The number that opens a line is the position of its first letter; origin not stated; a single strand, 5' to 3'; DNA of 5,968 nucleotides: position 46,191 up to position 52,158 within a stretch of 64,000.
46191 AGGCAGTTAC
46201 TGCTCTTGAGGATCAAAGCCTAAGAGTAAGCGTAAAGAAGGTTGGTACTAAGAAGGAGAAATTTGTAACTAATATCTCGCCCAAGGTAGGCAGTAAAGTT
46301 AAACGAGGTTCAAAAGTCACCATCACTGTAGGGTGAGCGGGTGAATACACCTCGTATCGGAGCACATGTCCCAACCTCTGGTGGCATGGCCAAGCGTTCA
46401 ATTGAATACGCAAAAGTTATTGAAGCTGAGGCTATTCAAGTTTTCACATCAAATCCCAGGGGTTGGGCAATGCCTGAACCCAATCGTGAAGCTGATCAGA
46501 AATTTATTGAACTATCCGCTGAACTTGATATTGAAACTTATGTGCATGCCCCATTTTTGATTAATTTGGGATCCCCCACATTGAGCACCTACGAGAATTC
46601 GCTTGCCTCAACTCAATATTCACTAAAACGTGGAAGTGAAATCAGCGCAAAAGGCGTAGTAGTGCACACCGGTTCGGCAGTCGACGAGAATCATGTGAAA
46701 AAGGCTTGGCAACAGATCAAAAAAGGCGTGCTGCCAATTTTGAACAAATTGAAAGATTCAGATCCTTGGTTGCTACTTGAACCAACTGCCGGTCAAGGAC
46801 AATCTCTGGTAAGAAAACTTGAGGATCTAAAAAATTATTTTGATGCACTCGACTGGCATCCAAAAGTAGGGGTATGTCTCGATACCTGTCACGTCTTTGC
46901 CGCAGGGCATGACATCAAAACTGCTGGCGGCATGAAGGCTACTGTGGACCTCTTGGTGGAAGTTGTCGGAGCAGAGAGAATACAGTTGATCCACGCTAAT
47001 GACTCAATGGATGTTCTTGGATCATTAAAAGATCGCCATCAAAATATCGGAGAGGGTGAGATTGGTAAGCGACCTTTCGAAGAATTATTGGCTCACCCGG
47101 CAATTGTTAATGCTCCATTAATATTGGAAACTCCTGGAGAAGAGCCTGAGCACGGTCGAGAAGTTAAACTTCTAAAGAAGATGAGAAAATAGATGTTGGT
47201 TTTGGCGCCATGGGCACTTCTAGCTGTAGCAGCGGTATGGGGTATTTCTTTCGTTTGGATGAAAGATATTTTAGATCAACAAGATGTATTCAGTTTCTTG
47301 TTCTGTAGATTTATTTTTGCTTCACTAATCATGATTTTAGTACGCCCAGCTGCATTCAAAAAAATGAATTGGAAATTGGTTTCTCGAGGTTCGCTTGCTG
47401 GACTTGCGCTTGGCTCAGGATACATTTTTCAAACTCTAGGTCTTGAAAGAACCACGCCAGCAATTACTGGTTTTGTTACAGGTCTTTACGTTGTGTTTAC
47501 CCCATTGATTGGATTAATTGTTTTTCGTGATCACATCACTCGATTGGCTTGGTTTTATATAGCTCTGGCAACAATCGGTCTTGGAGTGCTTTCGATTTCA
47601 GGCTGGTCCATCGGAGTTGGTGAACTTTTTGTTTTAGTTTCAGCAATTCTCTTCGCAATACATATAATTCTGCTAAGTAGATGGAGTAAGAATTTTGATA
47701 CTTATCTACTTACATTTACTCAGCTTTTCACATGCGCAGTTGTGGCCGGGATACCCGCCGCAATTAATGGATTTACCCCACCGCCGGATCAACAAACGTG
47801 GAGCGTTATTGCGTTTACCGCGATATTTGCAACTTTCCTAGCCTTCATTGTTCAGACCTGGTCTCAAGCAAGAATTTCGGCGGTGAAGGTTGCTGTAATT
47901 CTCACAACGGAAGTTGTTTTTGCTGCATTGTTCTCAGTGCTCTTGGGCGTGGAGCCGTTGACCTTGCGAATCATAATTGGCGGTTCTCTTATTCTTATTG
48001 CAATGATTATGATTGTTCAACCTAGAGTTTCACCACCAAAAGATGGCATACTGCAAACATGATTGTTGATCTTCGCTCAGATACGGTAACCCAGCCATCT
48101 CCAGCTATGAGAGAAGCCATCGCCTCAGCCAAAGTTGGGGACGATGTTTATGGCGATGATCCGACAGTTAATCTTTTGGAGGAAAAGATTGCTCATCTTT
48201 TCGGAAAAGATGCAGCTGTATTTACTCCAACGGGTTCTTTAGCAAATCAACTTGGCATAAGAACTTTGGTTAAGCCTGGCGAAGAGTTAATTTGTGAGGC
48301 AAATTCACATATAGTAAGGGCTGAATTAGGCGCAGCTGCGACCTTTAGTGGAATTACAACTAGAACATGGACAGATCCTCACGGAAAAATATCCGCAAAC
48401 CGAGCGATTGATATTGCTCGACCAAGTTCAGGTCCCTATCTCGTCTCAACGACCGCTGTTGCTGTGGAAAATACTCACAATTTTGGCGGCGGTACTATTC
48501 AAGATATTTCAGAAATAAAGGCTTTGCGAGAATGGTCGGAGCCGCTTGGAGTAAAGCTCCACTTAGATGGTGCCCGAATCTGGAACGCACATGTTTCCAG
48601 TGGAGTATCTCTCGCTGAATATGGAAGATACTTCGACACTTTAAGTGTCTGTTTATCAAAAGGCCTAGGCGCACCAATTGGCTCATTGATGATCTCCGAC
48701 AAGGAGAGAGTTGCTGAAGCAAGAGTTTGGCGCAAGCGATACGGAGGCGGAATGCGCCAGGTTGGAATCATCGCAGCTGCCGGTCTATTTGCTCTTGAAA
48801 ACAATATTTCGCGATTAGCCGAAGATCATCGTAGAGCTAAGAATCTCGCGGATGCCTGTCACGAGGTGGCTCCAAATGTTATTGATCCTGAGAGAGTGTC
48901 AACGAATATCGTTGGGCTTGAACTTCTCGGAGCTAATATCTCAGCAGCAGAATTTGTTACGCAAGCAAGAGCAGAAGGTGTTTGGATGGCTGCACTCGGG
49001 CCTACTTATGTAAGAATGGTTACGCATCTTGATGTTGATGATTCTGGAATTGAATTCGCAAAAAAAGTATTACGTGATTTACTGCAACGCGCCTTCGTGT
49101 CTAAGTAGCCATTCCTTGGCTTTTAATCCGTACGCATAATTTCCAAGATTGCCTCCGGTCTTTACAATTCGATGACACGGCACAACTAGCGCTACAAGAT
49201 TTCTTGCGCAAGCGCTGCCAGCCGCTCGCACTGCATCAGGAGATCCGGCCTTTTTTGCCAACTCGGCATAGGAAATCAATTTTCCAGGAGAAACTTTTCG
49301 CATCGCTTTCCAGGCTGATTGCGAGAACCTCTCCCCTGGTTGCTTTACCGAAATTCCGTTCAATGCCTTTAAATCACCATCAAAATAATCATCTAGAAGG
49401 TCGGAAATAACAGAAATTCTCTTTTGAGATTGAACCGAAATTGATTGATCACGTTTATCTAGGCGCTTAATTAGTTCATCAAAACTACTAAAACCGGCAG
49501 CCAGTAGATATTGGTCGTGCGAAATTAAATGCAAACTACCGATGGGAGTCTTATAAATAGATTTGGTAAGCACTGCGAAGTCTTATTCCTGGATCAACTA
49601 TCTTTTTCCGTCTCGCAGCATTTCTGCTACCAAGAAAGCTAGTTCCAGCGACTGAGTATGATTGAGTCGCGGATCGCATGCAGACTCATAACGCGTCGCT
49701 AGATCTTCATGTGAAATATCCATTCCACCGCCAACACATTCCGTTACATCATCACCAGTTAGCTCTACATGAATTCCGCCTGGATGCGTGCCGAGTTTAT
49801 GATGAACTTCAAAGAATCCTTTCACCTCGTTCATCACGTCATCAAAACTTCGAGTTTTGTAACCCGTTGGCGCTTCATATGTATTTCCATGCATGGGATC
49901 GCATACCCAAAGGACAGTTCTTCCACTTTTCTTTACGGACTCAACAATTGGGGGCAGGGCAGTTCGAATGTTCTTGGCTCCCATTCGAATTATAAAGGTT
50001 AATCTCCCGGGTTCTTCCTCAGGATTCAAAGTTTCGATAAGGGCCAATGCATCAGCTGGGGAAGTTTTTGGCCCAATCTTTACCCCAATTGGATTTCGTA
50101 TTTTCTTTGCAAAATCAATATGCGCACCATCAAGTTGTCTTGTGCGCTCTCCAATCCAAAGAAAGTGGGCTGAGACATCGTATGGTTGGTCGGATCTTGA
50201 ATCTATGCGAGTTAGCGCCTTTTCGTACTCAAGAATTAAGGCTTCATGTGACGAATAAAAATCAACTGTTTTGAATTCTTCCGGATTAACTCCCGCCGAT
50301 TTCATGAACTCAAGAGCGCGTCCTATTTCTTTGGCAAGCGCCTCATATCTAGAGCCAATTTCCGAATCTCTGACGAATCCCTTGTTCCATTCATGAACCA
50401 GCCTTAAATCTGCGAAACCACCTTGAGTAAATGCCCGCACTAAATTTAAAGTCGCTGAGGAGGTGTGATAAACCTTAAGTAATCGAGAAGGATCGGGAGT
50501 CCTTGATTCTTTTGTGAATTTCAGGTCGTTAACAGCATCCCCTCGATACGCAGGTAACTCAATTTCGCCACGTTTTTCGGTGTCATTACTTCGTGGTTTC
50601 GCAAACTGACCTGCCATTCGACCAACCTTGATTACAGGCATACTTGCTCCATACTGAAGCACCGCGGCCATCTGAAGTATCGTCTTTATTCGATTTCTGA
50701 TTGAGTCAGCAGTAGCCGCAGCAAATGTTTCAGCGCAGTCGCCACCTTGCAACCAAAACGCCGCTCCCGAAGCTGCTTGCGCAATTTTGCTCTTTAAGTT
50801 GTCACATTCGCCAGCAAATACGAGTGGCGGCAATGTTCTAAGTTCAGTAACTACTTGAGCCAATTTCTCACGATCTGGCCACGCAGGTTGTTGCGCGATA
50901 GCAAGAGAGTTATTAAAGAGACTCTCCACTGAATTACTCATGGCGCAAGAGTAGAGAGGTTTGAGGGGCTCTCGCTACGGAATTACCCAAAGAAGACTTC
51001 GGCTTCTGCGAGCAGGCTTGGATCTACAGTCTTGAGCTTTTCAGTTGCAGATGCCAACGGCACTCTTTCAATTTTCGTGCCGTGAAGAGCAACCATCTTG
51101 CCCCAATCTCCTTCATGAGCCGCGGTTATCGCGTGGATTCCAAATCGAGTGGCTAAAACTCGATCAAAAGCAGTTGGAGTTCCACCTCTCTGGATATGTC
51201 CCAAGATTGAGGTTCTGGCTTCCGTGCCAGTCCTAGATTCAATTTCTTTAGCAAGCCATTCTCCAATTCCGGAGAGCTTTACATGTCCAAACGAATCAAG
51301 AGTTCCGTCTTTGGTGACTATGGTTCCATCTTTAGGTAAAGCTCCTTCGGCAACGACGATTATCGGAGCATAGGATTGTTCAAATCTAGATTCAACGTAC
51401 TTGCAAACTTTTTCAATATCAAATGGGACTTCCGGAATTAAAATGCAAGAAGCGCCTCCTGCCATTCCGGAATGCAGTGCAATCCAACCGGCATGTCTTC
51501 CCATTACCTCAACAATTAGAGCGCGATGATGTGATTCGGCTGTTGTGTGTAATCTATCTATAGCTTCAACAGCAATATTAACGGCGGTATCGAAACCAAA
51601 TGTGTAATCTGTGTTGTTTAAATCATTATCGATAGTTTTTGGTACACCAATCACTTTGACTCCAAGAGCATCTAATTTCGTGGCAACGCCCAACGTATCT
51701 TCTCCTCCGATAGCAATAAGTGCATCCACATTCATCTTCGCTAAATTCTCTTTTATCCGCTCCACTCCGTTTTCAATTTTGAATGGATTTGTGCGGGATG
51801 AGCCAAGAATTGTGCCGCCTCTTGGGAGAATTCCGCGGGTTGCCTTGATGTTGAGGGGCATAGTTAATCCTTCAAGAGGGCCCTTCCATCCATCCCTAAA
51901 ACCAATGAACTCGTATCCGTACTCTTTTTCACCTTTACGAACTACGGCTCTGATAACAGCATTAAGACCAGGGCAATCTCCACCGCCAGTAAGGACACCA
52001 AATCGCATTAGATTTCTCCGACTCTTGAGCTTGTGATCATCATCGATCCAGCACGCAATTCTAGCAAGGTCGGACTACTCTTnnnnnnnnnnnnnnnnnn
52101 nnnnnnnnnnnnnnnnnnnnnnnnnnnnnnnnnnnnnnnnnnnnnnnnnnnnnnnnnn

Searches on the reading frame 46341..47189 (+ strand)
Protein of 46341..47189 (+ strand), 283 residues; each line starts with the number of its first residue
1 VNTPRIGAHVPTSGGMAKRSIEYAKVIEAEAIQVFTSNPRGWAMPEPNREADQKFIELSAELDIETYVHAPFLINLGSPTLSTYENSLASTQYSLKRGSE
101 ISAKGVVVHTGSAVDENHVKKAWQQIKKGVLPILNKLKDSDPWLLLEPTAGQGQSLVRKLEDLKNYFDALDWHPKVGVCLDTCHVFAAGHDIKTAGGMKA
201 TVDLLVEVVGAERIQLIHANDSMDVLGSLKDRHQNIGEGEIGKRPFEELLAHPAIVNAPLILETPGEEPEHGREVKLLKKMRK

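Call 21: search_protein_families(library=pfam, proteins=[window:46341-47189:+], max_evalue=0.001)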
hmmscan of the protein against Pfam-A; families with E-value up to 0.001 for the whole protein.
window:46341-47189:+ (283 aa): 1 family
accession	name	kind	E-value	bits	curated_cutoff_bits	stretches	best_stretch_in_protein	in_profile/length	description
PF01261.30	AP_endonuc_2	-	3.6e-43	148.5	31.1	1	22-280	2-248/249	Xylose isomerase-like TIM barrel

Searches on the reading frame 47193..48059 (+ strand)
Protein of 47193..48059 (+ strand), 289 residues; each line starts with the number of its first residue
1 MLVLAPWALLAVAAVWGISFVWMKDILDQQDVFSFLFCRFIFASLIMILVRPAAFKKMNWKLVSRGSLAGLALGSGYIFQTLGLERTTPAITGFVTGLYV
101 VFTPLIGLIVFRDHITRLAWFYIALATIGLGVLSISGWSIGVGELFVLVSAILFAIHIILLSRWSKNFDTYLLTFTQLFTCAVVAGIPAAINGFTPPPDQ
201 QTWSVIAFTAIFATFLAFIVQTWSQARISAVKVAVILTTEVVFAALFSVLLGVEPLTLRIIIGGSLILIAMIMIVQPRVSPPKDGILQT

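Call 21: search_protein_families(library=pfam, proteins=[window:47193-48059:+], max_evalue=0.001)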
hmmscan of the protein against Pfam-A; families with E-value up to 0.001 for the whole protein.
window:47193-48059:+ (289 aa): 1 family
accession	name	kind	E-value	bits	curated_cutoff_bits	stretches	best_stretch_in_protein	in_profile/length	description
PF00892.27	EamA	-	8.9e-33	113.9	28.2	2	143-275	3-134/135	EamA-like transporter family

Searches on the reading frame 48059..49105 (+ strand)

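Call 21: search_protein_families(library=pfam, proteins=[window:48059-49105:+], max_evalue=0.001)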
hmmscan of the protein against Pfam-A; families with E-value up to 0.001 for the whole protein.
window:48059-49105:+ (349 aa): 3 families
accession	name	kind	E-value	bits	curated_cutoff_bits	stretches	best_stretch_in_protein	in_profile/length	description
PF01212.27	Beta_elim_lyase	-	5.7e-92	308.5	27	1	4-285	1-283/288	Beta-eliminating lyase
PF00202.27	Aminotran_3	-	3e-05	23.4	30.5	0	272-336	333-397/403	Aminotransferase class-III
PF01053.26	Cys_Met_Meta_PP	-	0.00018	20.6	27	1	34-81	51-98/381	Cys/Met metabolism PLP-dependent enzyme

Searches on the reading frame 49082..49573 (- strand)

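Call 49: search_protein_families(library=pfam, proteins=[window:49082-49573:-], max_evalue=0.00001)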
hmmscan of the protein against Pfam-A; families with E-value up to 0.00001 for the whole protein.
window:49082-49573:- (164 aa): 1 family
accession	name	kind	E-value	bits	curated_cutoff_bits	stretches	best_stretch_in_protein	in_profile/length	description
PF01035.26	DNA_binding_1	-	4e-28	97.5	27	1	83-162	2-81/81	6-O-methylguanine DNA methyltransferase, DNA binding domain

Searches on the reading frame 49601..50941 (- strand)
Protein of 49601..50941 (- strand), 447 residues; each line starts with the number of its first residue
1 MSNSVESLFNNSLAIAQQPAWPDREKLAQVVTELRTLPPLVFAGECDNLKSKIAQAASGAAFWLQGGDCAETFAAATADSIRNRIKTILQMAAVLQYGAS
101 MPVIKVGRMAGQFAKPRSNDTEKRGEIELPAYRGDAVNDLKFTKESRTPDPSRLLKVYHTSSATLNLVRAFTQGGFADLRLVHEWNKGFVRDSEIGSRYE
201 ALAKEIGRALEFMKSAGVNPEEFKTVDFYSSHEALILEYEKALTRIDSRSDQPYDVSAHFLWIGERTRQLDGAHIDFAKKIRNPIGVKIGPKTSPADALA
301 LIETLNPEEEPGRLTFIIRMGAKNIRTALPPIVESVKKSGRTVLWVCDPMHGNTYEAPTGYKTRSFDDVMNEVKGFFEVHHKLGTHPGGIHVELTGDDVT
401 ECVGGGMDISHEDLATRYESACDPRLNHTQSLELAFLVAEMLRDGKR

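Call 50: search_protein_families(library=pfam, proteins=[window:49601-50941:-], max_evalue=0.00001)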
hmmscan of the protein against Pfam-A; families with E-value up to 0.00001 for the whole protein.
window:49601-50941:- (447 aa): 1 family
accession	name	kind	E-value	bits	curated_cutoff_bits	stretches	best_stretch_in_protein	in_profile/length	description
PF01474.22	DAHP_synth_2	-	5.5e-205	681.4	27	1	12-439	8-438/438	Class-II DAHP synthetase family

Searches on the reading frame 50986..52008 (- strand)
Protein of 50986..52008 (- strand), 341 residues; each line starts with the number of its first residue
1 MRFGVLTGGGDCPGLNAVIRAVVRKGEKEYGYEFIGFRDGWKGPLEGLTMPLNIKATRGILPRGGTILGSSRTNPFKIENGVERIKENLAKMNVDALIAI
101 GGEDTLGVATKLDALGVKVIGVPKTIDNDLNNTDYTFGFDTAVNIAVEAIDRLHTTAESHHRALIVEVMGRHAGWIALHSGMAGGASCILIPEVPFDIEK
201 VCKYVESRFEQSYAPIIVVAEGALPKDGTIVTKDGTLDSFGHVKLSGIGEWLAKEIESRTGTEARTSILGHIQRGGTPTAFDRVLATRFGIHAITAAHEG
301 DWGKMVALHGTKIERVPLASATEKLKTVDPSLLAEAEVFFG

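Call 50: search_protein_families(library=pfam, proteins=[window:50986-52008:-], max_evalue=0.00001)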
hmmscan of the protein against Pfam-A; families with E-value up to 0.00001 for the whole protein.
window:50986-52008:- (341 aa): 1 family
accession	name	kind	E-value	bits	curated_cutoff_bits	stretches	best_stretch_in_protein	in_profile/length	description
PF00365.25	PFK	-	5e-109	364.4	30.9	1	2-296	1-276/277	Phosphofructokinase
